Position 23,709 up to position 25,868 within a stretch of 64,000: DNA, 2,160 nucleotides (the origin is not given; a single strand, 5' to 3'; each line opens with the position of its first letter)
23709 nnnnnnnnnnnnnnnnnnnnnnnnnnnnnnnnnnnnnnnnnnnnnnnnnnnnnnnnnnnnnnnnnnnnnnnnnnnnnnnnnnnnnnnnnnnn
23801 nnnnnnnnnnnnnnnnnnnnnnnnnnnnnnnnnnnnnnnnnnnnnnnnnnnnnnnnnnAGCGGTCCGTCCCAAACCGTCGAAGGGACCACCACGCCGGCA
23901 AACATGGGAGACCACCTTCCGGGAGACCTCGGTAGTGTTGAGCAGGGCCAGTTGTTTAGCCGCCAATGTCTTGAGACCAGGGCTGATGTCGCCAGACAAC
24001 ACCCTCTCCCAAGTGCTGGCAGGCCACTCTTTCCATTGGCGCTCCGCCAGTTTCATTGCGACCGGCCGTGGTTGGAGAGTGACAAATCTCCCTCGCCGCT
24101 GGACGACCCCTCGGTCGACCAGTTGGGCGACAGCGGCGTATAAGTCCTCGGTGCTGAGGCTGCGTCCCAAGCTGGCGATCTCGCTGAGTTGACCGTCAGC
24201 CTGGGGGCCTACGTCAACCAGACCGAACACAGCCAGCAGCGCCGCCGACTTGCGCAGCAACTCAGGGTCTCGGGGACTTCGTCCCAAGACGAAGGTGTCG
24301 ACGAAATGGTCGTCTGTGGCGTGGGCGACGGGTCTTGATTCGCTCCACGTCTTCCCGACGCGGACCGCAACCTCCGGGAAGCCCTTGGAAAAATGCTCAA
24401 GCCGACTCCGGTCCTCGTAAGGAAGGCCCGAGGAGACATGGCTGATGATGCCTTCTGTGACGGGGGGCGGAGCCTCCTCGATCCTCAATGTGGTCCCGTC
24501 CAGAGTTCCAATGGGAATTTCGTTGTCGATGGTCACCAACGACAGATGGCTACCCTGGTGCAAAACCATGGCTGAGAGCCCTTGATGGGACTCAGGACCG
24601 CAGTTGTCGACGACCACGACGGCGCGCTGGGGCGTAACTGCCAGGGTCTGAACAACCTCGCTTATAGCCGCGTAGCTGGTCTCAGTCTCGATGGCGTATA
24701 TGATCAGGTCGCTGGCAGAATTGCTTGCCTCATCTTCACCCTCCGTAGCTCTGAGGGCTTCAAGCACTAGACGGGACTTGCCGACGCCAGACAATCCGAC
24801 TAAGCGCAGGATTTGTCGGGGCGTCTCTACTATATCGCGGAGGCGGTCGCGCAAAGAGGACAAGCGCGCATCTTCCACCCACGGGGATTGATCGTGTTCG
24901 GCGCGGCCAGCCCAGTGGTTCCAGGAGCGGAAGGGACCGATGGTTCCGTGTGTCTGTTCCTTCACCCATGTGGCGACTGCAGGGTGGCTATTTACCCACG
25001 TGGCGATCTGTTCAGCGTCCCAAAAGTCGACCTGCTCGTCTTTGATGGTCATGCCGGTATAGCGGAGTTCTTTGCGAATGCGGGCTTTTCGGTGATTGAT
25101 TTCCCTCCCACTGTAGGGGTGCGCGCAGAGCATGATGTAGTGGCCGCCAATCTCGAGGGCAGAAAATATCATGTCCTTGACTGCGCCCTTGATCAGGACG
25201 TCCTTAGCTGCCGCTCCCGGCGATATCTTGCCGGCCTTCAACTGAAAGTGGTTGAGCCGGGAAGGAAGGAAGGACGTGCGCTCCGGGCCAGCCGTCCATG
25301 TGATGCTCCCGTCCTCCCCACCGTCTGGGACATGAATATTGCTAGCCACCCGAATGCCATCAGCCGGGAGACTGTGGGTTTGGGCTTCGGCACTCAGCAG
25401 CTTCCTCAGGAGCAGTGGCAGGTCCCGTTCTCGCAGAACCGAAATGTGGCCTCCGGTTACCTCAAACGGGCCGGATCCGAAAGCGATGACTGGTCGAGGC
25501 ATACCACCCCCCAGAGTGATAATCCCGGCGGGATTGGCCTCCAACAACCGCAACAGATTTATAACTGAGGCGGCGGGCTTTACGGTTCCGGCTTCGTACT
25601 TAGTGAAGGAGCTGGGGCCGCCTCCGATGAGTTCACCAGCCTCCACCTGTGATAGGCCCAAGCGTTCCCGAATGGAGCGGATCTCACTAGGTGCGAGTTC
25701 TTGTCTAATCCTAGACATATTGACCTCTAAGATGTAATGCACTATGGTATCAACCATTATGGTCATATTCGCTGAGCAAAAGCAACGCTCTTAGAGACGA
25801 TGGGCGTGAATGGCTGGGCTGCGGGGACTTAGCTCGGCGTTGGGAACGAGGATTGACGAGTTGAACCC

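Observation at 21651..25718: NLR/Avs-like protein with an extra MqsA-type HTH fused in front of a restriction-like nuclease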

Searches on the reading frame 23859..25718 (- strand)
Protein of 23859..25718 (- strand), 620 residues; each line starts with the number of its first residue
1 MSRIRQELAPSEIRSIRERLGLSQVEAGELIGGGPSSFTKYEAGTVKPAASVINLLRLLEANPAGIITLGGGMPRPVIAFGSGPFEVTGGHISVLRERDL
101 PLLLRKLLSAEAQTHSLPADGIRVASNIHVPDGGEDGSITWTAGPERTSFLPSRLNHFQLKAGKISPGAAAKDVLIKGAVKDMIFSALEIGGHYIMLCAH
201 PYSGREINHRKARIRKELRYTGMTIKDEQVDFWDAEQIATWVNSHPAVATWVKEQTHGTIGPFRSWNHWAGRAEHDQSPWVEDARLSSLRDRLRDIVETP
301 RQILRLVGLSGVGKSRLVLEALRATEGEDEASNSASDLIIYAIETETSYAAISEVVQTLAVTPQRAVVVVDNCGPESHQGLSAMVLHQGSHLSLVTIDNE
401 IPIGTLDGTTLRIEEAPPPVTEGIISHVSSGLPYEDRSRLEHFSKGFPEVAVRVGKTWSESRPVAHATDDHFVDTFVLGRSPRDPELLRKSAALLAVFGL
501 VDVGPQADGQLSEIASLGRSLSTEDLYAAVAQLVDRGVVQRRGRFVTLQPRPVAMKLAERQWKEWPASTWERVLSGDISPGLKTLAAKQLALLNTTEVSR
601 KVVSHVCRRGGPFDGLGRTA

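Call 53: predict_structure(alignment_id=A2)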
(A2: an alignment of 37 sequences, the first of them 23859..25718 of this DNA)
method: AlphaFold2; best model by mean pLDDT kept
length: 620 residues; sequences in the alignment: 37
mean_pLDDT: 83.0   pTM: 0.74
mean pLDDT of the five models: 83.0, 81.6, 81.1, 80.8, 76.1
residues with pLDDT >= 90: 198; 70-90: 342; 50-70: 52; < 50: 28
segments of 3 or more residues with pLDDT < 50: 1-5, 70-78, 130-133, 325-333
pLDDT, mean of each block of 10 residues (from residue 1): 58 79 70 73 81 79 58 43 75 84 86 80 69 68 88 91 88 85 87 92 94 94 91 94 88 78 83 74 88 81 90 87 55 62 88 89 83 91 89 90 78 91 87 88 91 90 89 86 85 93 70 84 89 88 89 95 94 89 92 91 91 72
secondary structure, 60 per line:
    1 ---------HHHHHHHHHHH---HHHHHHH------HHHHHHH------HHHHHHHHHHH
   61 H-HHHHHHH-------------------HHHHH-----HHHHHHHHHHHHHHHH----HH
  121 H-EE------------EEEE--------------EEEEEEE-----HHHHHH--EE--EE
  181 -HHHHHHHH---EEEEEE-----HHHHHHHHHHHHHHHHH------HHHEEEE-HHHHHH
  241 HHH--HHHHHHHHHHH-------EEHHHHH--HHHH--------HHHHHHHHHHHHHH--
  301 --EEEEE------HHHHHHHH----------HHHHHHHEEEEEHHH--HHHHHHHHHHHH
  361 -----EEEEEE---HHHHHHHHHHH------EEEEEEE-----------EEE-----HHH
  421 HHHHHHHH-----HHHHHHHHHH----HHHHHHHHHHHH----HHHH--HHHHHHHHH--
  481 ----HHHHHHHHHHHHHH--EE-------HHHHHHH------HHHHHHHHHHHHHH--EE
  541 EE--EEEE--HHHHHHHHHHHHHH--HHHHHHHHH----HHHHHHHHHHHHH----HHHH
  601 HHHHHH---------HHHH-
elements in order: H10-20 H24-30 H37-43 H50-61 H63-69 H89-93 H99-114 E137-140 E155-161 H167-172 H182-189 E193-198 H204-220 E230-233 H235-243 H246-256 H266-270 H273-276 H285-298 E303-307 H314-321 H332-338 E339-343 H349-360 E366-371 H375-385 E392-398 E410-412 H418-428 H434-443 H448-459 H464-467 H470-478 H485-498 H510-516 H523-536 E539-542 E545-548 H551-564 H567-575 H580-592 H597-606 H616-619

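Call 55: fold_search(model_id=the predicted structure, library=pdb)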
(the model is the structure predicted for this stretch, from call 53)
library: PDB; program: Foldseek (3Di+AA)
matches with E <= 10: 1240; with E <= 0.001: 71
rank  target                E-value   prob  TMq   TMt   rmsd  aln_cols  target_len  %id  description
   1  9cc9_G                4.0e-07  1.00  0.30  0.23  21.3       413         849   13  Dodecameric state of the NRC4 resistosome (released 2024-09-11)
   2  9cc8_A                4.2e-07  1.00  0.32  0.24  21.0       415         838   12  Hexameric state of the NRC4 resistosome (released 2024-09-11)
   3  6j5t_C                4.6e-07  1.00  0.34  0.27  24.7       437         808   13  Reconstitution and structure of a plant NLR resistosome conferring immunity (released 2019-03-20)
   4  9zjr                  9.5e-07  1.00  0.23  0.15  24.5       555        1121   10  Human sterile alpha motif domain-containing protein 9 (SAMD9), monomer (released 2026-02-25)
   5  9ria_C                1.1e-06  1.00  0.30  0.23  19.5       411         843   12  Cryo-EM structure of tomato NRC3-AVRcap1b complex (released 2025-07-23)
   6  9zjs_B                1.9e-06  1.00  0.22  0.14  17.9       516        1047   11  Human sterile alpha motif domain-containing protein 9 (SAMD9), asymmetric dimer "shell" shape (released 2026-02-25)
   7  9ria_A                1.9e-06  1.00  0.30  0.23  23.2       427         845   10  Cryo-EM structure of tomato NRC3-AVRcap1b complex (released 2025-07-23)
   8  9zjw_A                2.7e-06  1.00  0.21  0.13  24.0       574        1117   10  Human sterile alpha motif domain-containing protein 9 (SAMD9), loss-of-function mutant R837A (released 2026-02-25)
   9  7xx2_A                3.3e-06  1.00  0.31  0.24  24.5       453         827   11  Cryo-EM structure of Sr35 resistosome induced by AvrSr35 R381A (released 2022-11-02)
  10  9ri9_B                4.4e-06  1.00  0.34  0.25  19.0       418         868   12  Cryo-EM structure of the tomato NRC3 hexameric resistosome (released 2025-07-23)
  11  4m9s_B                5.9e-06  1.00  0.32  0.37  15.6       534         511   12  crystal structure of CED-4 bound CED-3 fragment (released 2013-10-23)
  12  8bv0_A                6.8e-06  1.00  0.22  0.36  14.8       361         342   13  Binary complex between the NB-ARC domain from the Tomato immune receptor NRC1 and the SPRY domain-containing effector  (released 2022-12-21)
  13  2a5y_B                6.8e-06  1.00  0.31  0.37  13.1       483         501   11  Structure of a CED-4/CED-9 complex (released 2005-10-11)
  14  9ria_B                7.1e-06  1.00  0.32  0.25  24.4       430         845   11  Cryo-EM structure of tomato NRC3-AVRcap1b complex (released 2025-07-23)
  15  1z6t_B                7.4e-06  1.00  0.23  0.24  23.4       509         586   12  Structure of the apoptotic protease-activating factor 1 bound to ADP (released 2005-04-19)
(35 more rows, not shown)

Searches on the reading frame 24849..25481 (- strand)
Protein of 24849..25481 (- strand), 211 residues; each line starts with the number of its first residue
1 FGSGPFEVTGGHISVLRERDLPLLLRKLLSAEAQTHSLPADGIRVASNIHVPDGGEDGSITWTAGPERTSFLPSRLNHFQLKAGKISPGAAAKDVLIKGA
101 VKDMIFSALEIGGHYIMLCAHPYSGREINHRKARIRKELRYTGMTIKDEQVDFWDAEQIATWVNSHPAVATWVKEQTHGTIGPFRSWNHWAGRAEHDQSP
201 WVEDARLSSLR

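Call 67: predict_structure(alignment_id=A3)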
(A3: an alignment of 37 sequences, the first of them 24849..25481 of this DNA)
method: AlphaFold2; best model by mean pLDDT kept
length: 211 residues; sequences in the alignment: 37
mean_pLDDT: 87.9   pTM: 0.80
mean pLDDT of the five models: 87.9, 86.7, 85.4, 85.3, 85.2
residues with pLDDT >= 90: 151; 70-90: 23; 50-70: 34; < 50: 3
segments of 3 or more residues with pLDDT < 50: 1-3
pLDDT, mean of each block of 10 residues (from residue 1): 70 94 97 96 86 77 96 97 96 93 94 97 98 98 97 98 94 81 58 68 65 51
secondary structure, 60 per line:
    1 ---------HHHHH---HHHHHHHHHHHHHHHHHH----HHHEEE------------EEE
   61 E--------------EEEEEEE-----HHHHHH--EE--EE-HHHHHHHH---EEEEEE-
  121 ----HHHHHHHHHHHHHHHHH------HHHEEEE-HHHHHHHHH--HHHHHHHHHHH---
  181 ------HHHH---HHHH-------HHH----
elements in order: H10-14 H18-35 E43-45 E58-61 E76-82 H88-93 H103-110 E114-119 H125-141 E151-154 H156-164 H167-177 H187-190 H194-197

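Call 70: fold_search(model_id=the predicted structure, library=pdb)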
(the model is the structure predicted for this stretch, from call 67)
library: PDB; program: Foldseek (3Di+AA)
matches with E <= 10: 476; with E <= 0.001: 0
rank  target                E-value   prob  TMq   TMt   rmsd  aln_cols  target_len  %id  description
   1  1wtd_A                4.3e-02  0.89  0.38  0.32   5.8       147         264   13  Crystal structure of type II restrcition endonuclease, EcoO109I DNA-free form (released 2004-12-14)
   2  7yib                  5.2e-02  0.72  0.37  0.19   7.5       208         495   12  Crystal structure of wild-type Cap4 SAVED domain-containing receptor from Enterobacter cloacae (released 2023-05-31)
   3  7yia                  6.7e-02  0.72  0.40  0.21   8.8       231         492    9  Crystal structure of K74A mutant of Cap4 SAVED domain-containing receptor from Enterobacter cloacae (released 2023-05-31)
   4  5w7q                  1.8e-01  0.18  0.27  0.19  11.9       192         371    8  Crystal Structure of Reconstructed Bacterial Elongation Factor Node 168 (released 2018-04-25)
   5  3u6b_A                2.5e-01  0.14  0.28  0.18  13.8       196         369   11  Ef-tu (escherichia coli) in complex with nvp-ldi028 (released 2012-02-08)
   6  8fr3_A                2.7e-01  0.14  0.27  0.18  13.8       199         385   11  E. coli EF-Tu in complex with KKL-55 (released 2023-09-20)
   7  3u6b_B                3.0e-01  0.14  0.28  0.18  14.0       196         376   11  Ef-tu (escherichia coli) in complex with nvp-ldi028 (released 2012-02-08)
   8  6gfu                  3.0e-01  0.12  0.26  0.17  14.7       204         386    8  Crystal structure of an ancient sequence-reconstructed Elongation Factor Tu (node 262) (released 2019-05-22)
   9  3a6d_B                3.6e-01  0.20  0.26  0.22  12.3       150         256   13  Creatininase complexed with 1-methylguanidine (released 2010-02-09)
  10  6wxw_A                4.1e-01  0.47  0.35  0.21   5.7       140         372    9  crystal structure of apo Card1 (released 2020-12-30)
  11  3a6g_A                4.1e-01  0.16  0.24  0.21  12.3       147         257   13  W154F mutant creatininase (released 2010-02-09)
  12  5jbq_A                4.1e-01  0.12  0.27  0.17  13.8       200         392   12  EF-TU (ESCHERICHIA COLI) IN COMPLEX WITH THIOMURACIN ANALOG (released 2016-07-13)
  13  5mi8_B                4.7e-01  0.10  0.26  0.17  14.5       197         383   11  Structure of the phosphomimetic mutant of EF-Tu T383E (released 2017-12-20)
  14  3a6f_F                5.0e-01  0.16  0.25  0.21  12.2       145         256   13  W174F mutant creatininase, Type II (released 2010-02-09)
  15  5opd_B                5.0e-01  0.11  0.28  0.18  13.8       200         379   12  Structure of phosphorylated EF-Tu in complex with GTP (released 2018-08-29)
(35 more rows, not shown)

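Call 74: search_protein_families(library=pfam, alignment_id=A4, max_evalue=5)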
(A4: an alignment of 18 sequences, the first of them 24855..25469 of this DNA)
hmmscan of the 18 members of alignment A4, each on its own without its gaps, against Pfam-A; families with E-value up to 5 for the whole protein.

A. member 1, window:24855-25469:- (205 aa): 1 family
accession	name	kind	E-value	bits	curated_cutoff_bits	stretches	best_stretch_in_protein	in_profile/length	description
PF19381.4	DUF5956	-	0.027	15.1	24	1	45-71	6-32/100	Family of unknown function (DUF5956)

B. families by the number of members that match (of 18 scanned): 11 families
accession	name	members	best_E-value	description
PF19381.4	DUF5956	2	0.0052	Family of unknown function (DUF5956)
PF06159.19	TRAPPC13_N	2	0.097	Trafficking protein particle complex subunit 13, N-terminal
PF19659.4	DUF6162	1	0.019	Family of unknown function (DUF6162)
PF16055.10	DUF4798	1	0.034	Domain of unknown function (DUF4798)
PF04381.17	RdgC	1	0.047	Putative exonuclease, RdgC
PF00875.24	DNA_photolyase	1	0.048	DNA photolyase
PF00532.27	Peripla_BP_1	1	0.05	Periplasmic binding proteins and sugar binding domain of LacI family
PF09069.17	EF-hand_3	1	0.15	EF-hand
PF24254.1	DUF7455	1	0.21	Domain of unknown function (DUF7455)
PF18351.6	Ago_N_1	1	0.21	Fungal Argonaute N-terminal domain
PF01300.24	Sua5_yciO_yrdC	1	0.26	Telomere recombination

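Call 75: search_solved_structures(query=A4, max_evalue=10)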
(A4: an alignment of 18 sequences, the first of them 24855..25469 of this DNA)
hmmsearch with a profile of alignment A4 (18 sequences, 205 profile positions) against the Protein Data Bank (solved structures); distinct sequences matched with E-value up to 10: 3.
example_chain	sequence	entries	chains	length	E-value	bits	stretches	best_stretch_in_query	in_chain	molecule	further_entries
2cgq_A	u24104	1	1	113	0.12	15.1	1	144-180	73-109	ACYL CARRIER PROTEIN ACPA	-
1mwy_A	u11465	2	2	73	0.64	12.8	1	88-147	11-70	ZntA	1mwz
7jh5_A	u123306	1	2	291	0.73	12.6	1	19-49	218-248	Co-LOCKR: de novo designed protein switch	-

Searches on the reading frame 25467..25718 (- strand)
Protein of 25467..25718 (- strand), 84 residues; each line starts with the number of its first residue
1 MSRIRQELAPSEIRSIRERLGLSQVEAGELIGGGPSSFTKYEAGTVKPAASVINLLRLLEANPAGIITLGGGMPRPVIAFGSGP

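Call 60: search_solved_structures(query=window:25467-25718:-, max_evalue=0.01, show_alignments=2)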
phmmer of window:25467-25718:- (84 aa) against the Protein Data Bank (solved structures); distinct sequences matched with E-value up to 0.01: 4.
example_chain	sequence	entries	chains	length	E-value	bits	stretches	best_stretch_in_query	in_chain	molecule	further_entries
3fmy_A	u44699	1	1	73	3.2e-11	46.9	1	6-64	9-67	HTH-type transcriptional regulator MQSA (ygiT/b3021)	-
2kz8_A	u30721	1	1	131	1.7e-10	44.6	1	6-64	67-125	Uncharacterized HTH-type transcriptional regulator ygiT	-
3gn5_A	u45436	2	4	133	1.8e-10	44.5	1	6-64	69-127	HTH-type transcriptional regulator MQSA (YGIT/b3021) | Uncharacterized HTH-type transcriptional regulator ygiT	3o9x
6fkg_C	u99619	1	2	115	0.009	20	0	11-61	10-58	Rv1990c (MbcA)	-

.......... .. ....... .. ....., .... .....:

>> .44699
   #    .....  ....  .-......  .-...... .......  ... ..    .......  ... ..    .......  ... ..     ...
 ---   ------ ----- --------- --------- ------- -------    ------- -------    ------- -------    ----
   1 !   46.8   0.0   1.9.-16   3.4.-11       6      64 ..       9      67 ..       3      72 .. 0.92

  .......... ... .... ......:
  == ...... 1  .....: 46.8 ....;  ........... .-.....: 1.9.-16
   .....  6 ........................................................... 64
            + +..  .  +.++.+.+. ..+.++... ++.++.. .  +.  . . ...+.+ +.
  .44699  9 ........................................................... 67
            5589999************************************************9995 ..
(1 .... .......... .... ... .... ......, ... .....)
